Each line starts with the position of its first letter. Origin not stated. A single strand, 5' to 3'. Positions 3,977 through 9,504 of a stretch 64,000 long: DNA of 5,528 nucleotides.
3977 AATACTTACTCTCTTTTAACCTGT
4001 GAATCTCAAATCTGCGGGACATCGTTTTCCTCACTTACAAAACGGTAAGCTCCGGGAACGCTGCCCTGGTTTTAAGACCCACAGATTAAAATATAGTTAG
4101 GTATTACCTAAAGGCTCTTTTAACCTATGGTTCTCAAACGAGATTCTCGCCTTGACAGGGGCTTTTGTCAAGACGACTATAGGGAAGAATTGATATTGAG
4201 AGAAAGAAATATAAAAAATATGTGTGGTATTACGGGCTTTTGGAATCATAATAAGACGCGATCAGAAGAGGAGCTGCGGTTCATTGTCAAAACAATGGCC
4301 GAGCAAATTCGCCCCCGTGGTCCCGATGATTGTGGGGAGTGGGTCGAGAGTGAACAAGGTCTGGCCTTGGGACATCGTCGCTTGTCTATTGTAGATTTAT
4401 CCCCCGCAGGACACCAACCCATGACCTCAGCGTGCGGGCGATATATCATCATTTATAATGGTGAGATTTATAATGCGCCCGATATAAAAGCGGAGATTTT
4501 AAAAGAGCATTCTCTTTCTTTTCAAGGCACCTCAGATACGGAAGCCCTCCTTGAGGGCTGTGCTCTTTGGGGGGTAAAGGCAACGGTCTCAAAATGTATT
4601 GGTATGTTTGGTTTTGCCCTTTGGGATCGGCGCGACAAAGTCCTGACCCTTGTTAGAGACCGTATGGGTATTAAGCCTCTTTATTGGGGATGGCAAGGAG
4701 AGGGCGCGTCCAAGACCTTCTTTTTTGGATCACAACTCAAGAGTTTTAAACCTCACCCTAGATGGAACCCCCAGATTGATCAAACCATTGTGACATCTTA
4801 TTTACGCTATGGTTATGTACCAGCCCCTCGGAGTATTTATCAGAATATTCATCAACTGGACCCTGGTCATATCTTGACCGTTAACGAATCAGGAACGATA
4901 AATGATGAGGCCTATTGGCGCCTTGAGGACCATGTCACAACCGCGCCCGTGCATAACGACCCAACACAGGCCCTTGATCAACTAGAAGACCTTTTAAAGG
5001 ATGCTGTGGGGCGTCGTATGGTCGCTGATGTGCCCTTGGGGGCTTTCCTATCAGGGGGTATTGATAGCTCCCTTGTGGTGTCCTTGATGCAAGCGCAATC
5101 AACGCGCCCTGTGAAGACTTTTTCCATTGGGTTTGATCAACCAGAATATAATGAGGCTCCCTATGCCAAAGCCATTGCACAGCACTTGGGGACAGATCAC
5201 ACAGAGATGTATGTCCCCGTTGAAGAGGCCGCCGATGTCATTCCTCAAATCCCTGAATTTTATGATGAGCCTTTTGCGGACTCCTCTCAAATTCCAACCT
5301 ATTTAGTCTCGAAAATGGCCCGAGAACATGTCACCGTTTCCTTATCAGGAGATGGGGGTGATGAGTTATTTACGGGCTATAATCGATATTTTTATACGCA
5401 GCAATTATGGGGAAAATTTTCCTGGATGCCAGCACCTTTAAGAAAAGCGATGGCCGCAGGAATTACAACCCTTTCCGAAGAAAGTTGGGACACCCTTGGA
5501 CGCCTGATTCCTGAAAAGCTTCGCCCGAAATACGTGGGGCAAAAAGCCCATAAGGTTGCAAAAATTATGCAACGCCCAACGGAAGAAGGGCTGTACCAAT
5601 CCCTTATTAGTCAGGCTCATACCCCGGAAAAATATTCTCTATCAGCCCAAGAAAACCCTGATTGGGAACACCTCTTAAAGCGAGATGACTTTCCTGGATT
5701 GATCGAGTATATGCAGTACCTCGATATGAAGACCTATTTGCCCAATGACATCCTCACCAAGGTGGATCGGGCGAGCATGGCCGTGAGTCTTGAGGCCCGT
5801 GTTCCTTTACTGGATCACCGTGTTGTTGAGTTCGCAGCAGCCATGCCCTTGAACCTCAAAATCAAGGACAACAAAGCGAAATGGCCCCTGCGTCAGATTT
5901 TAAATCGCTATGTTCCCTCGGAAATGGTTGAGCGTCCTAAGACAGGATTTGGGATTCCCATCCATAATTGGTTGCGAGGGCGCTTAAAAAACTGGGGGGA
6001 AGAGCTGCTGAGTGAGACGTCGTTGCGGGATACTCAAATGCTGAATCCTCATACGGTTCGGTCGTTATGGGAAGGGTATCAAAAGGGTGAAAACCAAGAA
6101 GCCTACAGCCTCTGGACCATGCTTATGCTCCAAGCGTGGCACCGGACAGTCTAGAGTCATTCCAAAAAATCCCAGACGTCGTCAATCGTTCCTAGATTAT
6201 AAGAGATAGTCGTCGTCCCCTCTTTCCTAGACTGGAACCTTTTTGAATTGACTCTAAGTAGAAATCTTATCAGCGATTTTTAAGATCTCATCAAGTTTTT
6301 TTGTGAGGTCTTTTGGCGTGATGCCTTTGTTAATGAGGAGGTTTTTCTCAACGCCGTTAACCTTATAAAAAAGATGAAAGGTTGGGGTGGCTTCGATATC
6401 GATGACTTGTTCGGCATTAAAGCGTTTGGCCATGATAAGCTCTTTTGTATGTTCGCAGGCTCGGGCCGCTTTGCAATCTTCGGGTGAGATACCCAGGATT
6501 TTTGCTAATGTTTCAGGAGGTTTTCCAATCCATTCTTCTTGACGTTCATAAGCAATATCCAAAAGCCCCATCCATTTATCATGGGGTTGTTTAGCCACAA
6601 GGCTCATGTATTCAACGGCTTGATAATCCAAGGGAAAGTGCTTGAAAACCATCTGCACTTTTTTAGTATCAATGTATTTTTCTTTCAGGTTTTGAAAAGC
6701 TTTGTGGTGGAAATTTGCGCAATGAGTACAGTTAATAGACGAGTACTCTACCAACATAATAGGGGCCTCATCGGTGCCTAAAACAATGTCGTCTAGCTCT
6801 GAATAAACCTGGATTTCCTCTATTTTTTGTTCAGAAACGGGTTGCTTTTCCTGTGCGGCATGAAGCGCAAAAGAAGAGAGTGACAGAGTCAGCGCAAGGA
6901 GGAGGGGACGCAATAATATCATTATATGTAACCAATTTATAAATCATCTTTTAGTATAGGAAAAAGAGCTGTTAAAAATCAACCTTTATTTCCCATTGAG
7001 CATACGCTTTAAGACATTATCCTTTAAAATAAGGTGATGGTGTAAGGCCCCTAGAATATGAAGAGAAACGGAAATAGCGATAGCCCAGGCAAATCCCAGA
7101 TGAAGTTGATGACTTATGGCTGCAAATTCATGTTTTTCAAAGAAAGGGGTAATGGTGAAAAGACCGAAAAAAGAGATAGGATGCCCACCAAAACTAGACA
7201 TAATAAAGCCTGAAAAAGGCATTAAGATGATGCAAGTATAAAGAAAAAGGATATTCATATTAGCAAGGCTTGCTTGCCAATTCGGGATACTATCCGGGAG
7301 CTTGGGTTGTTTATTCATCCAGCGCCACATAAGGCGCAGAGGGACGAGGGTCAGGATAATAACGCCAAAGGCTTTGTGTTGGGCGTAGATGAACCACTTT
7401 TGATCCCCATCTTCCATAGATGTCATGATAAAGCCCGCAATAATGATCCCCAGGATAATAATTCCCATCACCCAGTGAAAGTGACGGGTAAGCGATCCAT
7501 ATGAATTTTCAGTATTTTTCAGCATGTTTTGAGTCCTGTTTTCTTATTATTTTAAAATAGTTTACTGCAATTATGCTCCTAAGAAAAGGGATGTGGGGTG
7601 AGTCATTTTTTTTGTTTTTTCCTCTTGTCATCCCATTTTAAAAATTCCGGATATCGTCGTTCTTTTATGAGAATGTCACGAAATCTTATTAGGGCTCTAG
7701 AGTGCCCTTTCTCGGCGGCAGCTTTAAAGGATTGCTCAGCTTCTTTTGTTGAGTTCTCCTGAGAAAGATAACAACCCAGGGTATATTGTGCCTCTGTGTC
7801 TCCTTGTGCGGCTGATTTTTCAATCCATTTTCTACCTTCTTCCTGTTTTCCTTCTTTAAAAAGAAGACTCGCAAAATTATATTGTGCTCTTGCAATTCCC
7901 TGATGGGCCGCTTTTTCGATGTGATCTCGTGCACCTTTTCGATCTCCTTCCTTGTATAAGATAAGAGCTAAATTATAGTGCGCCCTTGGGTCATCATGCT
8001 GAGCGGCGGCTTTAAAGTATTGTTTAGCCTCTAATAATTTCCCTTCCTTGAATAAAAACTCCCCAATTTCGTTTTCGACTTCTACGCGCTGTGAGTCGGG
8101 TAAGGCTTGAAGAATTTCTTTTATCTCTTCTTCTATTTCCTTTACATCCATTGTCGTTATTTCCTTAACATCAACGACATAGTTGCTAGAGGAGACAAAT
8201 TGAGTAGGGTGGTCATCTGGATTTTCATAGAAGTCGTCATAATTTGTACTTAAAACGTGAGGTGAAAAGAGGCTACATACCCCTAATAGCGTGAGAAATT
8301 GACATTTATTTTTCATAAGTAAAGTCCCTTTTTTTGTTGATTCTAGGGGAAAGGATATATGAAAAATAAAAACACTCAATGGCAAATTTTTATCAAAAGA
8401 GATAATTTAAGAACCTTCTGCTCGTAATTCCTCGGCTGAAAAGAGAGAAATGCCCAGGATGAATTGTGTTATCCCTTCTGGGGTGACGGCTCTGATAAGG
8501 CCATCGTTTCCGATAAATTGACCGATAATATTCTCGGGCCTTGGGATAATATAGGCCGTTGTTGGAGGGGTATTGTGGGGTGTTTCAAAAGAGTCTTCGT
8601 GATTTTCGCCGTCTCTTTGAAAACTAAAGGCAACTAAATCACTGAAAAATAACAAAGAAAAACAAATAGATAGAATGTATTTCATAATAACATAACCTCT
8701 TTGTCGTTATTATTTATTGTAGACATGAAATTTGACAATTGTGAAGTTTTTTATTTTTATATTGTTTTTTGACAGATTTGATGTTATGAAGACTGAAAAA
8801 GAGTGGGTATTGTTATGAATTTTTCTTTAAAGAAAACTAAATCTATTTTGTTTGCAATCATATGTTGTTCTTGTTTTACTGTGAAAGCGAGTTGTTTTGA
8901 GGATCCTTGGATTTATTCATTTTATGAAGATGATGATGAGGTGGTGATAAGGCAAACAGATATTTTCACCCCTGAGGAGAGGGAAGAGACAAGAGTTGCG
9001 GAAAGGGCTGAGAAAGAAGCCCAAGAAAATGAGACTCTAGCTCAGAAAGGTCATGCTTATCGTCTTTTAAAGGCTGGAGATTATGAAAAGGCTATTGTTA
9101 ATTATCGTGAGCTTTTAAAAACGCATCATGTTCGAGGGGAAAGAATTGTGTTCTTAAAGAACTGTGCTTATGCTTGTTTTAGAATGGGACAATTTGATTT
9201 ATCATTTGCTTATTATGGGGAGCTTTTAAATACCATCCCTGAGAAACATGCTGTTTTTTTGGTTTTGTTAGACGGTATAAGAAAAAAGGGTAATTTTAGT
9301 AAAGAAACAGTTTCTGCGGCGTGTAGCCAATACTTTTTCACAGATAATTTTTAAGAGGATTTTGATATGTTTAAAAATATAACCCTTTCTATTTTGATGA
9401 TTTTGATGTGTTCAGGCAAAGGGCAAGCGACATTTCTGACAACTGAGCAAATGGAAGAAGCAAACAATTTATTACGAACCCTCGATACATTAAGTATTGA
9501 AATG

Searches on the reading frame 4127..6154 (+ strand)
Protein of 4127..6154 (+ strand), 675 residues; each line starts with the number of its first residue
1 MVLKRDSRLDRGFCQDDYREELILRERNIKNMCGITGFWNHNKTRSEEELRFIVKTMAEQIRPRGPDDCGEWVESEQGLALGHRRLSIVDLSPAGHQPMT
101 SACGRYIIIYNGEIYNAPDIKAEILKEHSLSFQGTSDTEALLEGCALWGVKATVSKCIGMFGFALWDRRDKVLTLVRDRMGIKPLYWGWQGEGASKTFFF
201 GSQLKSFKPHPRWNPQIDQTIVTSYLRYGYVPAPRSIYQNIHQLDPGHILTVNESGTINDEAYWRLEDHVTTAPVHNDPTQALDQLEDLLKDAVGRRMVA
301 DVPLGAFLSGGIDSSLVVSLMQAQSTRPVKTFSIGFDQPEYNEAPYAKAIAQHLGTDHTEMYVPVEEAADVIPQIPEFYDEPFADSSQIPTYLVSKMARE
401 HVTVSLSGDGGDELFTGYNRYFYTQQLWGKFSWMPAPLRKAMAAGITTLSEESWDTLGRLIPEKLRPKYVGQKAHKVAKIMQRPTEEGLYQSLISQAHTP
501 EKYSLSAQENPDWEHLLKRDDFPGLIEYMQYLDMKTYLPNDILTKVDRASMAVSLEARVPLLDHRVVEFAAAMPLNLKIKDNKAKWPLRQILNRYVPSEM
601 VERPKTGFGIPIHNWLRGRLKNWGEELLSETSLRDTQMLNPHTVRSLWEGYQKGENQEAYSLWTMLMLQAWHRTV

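Call 10: find_encoding_contigs(protein=window:4127-6154:+, flank=10000, max_places=10)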
Protein window:4127-6154:+ (675 aa): no gene with exactly this product is on record in the collection.

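Call 11: search_protein_families(library=pfam, proteins=[window:4127-6151:+])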
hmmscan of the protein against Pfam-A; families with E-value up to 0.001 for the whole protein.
window:4127-6151:+ (675 aa): 4 families
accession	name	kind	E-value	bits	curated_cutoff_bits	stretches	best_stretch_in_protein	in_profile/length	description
PF00733.27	Asn_synthase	-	1.1e-123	413.8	21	1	286-673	2-354/354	Asparagine synthase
PF13522.11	GATase_6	-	7.8e-38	129.9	27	1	66-202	1-129/130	Glutamine amidotransferase domain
PF13537.11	GATase_7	-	4.4e-37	127.3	25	1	83-208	1-122/123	Glutamine amidotransferase domain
PF06508.19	QueC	-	0.00026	21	22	1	307-364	5-61/210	Queuosine biosynthesis protein QueC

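Call 77: find_homologous_proteins(query=window:4127-6151:+, max_evalue=1e-100)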
Query window:4127-6151:+ (675 aa): 7995 proteins with E <= 1e-100 among 8000 candidates; the best 120 are listed.
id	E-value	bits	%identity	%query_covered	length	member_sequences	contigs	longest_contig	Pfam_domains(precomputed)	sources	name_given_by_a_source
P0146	0.0e+0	1588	100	100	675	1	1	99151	PF00733.28,PF13522.12,PF13537.12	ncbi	-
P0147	0.0e+0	1336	87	95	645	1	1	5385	PF00733.28,PF13522.12,PF13537.12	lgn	-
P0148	0.0e+0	1206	78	95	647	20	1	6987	PF00733.28,PF06508.20,PF13522.12,PF13537.12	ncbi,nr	ncbi:MAG: asparagine synthase (glutamine-hydrolyzing) [Alphaproteobacteria bacterium]|nr:asparagine 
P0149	0.0e+0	1017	66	95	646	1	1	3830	PF00733.28,PF13522.12,PF13537.12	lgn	-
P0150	1.1e-282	958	63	95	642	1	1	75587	PF00733.28,PF13522.12,PF13537.12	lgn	-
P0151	9.0e-261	885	59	95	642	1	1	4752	PF12481.14,PF00733.28,PF13522.12,PF13537.12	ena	-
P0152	1.6e-256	871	59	95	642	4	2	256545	PF00733.28,PF06508.20,PF13522.12,PF02540.24,PF13537.12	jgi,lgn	jgi:asparagine synthase (glutamine-hydrolysing)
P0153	6.4e-236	803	85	60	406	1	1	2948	PF00733.28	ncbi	-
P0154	1.3e-231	789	54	95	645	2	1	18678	PF00733.28,PF13522.12,PF13537.12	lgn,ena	-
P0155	2.8e-231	788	55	95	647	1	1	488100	PF00733.28,PF13522.12,PF13537.12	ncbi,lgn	-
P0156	5.9e-231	787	55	95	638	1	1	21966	PF00733.28,PF13522.12,PF02540.24,PF13537.12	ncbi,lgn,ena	-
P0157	1.4e-229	782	54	95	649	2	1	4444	PF00733.28,PF13522.12,PF13537.12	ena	-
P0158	1.4e-228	779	54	95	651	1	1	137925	PF00733.28,PF13522.12,PF02540.24,PF13537.12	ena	-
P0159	3.0e-228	778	54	95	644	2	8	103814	PF00733.28,PF13522.12,PF13537.12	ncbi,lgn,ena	-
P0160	2.0e-227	775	53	95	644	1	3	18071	PF00733.28,PF13522.12,PF13537.12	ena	-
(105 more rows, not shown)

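Call 79: find_encoding_contigs(protein=P0147, flank=5000, max_places=2)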
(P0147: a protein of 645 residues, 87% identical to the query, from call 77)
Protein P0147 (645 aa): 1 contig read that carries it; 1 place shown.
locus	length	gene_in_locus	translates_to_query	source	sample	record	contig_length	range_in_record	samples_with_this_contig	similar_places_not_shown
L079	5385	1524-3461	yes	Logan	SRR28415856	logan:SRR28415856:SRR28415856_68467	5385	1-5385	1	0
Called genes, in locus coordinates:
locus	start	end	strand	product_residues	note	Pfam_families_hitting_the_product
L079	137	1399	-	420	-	PF03721:UDPG_MGDP_dh_N, PF00984:UDPG_MGDP_dh, PF03720:UDPG_MGDP_dh_C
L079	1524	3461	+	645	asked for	PF13522:GATase_6, PF13537:GATase_7, PF00733:Asn_synthase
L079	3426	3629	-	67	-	PF01527:HTH_Tnp_1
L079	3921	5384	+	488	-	?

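Call 80: find_encoding_contigs(protein=P0148, flank=5000, max_places=2)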
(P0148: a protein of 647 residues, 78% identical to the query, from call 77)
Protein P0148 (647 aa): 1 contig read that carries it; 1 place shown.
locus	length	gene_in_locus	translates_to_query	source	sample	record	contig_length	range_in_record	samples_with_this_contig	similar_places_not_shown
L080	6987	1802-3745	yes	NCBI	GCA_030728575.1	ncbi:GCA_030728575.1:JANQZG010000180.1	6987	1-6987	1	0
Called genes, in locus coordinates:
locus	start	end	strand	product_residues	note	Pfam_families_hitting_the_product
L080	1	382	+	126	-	?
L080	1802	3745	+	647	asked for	PF13522:GATase_6, PF13537:GATase_7, PF00733:Asn_synthase, PF06508:QueC (faint)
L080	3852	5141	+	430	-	PF02811:PHP, PF07733:DNA_pol3_alpha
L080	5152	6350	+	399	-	PF07733:DNA_pol3_alpha, PF17657:DNA_pol3_finger, PF14579:HHH_6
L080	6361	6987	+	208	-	PF14579:HHH_6, PF01336:tRNA_anti-codon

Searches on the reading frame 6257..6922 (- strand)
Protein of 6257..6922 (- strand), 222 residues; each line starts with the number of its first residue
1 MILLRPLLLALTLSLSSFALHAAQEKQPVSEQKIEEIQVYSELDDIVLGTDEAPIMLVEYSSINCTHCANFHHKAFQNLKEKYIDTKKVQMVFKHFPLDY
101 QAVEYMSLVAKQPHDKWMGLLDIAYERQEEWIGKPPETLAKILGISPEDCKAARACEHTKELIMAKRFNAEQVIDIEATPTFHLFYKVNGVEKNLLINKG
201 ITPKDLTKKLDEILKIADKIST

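Call 11: search_protein_families(library=pfam, proteins=[window:6257-6922:-])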
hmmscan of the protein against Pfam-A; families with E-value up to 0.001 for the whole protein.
window:6257-6922:- (222 aa): 1 family
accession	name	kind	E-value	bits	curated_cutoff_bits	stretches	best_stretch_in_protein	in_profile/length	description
PF13462.12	Thioredoxin_4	-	4.3e-24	86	23.2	1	44-183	4-144/165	Thioredoxin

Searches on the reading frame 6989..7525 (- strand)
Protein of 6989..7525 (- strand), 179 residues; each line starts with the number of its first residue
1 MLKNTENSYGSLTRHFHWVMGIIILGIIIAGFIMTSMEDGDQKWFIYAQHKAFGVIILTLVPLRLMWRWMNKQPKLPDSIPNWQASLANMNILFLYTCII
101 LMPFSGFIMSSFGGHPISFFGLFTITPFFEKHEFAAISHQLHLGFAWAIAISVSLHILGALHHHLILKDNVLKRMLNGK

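Call 84: search_protein_families(library=pfam, proteins=[window:6989-7525:-], max_evalue=0.001)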
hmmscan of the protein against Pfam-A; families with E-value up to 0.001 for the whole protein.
window:6989-7525:- (179 aa): 1 family
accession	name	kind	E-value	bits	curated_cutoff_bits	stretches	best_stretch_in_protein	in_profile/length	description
PF01292.26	Ni_hydr_CYTB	-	5.7e-29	101.6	30.1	1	9-178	2-179/179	Prokaryotic cytochrome b561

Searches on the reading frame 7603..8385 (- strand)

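Call 53: search_protein_families(library=pfam, proteins=[window:7603-8385:-], max_evalue=0.01)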
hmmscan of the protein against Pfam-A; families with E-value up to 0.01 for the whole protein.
window:7603-8385:- (260 aa): 14 families
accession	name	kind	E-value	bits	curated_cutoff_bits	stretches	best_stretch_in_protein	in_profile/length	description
PF07719.23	TPR_2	-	1.5e-10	40.8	27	1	133-160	1-28/34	Tetratricopeptide repeat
PF13181.12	TPR_8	-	3.7e-09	36.5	25.7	0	134-159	2-27/34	Tetratricopeptide repeat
PF14559.12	TPR_19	-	4.6e-08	33.7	25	1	111-161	1-53/68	Tetratricopeptide repeat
PF00515.34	TPR_1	-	1.8e-06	27.9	27.8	1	133-159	1-27/34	Tetratricopeptide repeat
PF13432.12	TPR_16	-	3.1e-06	27.9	32.7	1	111-161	7-59/65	Tetratricopeptide repeat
PF13424.12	TPR_12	-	4e-06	27.4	30.1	0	103-159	5-71/77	Tetratricopeptide repeat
PF23310.1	TPR_27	-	1.5e-05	25.1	27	1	175-225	39-90/110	Plant tetratrico peptide repeats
PF13428.12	TPR_14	-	0.00021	22.1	23.5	0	108-140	8-42/44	Tetratricopeptide repeat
PF20308.4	TPR-S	-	0.00023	22.1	27.6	1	119-162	4-47/102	Tetratricopeptide Repeats-Sensor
PF09976.15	TPR_21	-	0.001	19.3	25.5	0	80-135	125-180/193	Tetratricopeptide repeat-like domain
PF12895.13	ANAPC3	-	0.0013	19.4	27.2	1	127-190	17-81/82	Anaphase-promoting complex, cyclosome, subunit 3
PF13374.12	TPR_10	-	0.0025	18.2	27.5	0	138-159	7-28/42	Tetratricopeptide repeat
PF07721.20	TPR_4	-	0.0027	18.6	27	0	133-157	1-25/26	Tetratricopeptide repeat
PF14561.12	TPR_20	-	0.0099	16.6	25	0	125-155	14-44/90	Tetratricopeptide repeat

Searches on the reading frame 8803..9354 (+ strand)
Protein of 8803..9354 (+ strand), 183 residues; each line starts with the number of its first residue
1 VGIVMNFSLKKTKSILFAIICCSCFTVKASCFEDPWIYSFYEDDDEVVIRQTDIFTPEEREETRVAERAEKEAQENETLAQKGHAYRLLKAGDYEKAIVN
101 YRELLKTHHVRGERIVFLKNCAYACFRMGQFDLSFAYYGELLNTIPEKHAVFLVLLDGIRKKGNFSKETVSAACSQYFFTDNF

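Call 53: search_protein_families(library=pfam, proteins=[window:8803-9354:+], max_evalue=0.01)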
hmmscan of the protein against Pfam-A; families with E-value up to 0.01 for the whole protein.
window:8803-9354:+ (183 aa): 5 families
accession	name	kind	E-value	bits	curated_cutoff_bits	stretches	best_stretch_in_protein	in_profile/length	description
PF07719.23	TPR_2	-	5.2e-05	23.5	27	0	87-106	10-29/34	Tetratricopeptide repeat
PF13428.12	TPR_14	-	0.00095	20.1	23.5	0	83-108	6-31/44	Tetratricopeptide repeat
PF00515.34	TPR_1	-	0.0023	18.1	27.8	0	89-105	12-28/34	Tetratricopeptide repeat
PF13181.12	TPR_8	-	0.0053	17.3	25.7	0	79-106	4-29/34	Tetratricopeptide repeat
PF24575.1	TPR_Slam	-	0.0079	17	35.2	0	72-108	41-77/104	Surface lipoprotein assembly modifier, N-terminal TPR repeats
